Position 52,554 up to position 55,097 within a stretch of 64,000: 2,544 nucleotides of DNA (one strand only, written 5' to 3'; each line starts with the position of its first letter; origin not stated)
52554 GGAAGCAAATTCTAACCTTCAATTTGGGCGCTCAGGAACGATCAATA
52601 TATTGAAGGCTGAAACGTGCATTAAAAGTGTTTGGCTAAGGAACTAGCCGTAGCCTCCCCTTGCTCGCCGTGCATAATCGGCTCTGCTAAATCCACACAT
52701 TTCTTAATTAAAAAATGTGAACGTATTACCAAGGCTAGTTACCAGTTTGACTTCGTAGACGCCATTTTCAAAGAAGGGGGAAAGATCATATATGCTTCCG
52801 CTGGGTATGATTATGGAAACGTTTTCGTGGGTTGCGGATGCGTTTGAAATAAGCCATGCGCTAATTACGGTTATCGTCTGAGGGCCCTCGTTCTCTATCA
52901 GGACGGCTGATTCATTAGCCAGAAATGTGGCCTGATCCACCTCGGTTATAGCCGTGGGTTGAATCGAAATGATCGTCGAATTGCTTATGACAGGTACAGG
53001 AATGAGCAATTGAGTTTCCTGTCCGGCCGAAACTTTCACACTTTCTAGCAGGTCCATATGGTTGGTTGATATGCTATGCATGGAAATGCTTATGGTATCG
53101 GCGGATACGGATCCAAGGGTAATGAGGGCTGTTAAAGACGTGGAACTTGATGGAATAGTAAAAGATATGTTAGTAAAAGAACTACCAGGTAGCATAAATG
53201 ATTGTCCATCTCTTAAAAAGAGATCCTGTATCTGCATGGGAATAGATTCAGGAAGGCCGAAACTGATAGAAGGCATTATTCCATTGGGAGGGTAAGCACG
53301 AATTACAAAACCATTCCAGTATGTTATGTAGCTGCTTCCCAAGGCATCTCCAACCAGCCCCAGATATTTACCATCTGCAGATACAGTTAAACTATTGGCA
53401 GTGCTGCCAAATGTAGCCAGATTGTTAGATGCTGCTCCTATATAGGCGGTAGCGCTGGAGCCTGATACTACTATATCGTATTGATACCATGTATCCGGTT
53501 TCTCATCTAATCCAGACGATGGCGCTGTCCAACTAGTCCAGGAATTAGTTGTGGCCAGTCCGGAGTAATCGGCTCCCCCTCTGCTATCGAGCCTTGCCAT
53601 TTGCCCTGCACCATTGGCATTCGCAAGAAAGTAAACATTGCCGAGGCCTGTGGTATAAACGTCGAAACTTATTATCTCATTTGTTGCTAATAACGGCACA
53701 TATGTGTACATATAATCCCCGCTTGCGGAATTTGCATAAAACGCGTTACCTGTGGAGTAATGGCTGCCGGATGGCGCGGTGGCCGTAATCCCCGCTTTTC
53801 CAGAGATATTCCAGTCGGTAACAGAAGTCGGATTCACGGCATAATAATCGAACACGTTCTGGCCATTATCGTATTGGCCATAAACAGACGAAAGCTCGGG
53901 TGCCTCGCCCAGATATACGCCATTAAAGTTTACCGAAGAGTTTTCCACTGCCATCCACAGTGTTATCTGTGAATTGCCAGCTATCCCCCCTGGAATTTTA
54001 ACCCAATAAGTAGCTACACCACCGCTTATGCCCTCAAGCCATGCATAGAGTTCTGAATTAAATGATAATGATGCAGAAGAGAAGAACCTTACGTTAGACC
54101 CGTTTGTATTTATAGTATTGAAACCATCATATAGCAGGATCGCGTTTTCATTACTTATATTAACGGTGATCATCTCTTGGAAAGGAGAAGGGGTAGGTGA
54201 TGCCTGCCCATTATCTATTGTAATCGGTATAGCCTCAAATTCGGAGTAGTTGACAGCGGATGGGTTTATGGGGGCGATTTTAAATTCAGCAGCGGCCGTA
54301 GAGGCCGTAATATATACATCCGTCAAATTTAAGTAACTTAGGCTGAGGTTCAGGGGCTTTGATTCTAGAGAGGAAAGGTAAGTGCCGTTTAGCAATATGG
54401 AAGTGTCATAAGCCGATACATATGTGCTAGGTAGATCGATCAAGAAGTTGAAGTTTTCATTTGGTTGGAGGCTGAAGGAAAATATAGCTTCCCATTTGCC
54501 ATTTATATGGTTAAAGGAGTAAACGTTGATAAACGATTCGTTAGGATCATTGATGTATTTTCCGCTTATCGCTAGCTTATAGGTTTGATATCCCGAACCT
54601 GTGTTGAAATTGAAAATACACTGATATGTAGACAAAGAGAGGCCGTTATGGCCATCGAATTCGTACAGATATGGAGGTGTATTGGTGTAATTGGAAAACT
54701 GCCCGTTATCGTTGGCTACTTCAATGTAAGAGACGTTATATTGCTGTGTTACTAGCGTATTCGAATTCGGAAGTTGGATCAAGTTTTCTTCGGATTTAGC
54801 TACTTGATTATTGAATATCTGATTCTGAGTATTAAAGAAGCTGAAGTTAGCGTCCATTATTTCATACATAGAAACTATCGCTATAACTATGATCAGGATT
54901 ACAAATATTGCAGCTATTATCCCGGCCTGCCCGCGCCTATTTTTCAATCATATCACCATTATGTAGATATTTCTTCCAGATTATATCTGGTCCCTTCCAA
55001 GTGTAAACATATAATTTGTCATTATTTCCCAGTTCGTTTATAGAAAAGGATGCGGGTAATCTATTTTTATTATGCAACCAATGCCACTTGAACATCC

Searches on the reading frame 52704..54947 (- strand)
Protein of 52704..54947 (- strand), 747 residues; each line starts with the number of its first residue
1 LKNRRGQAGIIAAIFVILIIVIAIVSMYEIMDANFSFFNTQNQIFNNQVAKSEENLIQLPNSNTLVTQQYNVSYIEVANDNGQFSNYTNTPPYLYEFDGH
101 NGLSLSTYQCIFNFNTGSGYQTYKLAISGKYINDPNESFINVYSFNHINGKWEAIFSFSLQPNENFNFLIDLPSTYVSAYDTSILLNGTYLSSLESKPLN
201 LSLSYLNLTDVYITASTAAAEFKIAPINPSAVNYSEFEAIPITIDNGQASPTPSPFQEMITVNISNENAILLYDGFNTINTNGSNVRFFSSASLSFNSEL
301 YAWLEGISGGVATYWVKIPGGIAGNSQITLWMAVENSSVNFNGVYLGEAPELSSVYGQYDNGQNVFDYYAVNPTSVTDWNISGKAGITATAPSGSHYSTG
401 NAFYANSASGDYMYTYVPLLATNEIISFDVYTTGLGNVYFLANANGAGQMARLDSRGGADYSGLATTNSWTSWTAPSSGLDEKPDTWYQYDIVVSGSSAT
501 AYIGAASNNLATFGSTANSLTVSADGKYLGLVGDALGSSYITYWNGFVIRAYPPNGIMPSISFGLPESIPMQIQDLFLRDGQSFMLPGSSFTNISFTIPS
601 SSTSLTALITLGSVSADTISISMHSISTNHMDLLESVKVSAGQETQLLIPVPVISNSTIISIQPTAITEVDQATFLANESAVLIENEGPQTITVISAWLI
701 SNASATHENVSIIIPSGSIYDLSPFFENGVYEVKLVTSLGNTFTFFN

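Call 50: search_protein_families(library=pfam, proteins=[window:52704-54947:-], max_evalue=0.1)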
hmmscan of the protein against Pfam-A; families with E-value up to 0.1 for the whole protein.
window:52704-54947:- (747 aa): 1 family
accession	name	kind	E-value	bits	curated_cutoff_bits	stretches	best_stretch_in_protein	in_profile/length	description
PF16042.10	DUF4794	-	0.1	14.1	25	0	552-568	4-20/75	Domain of unknown function (DUF4794)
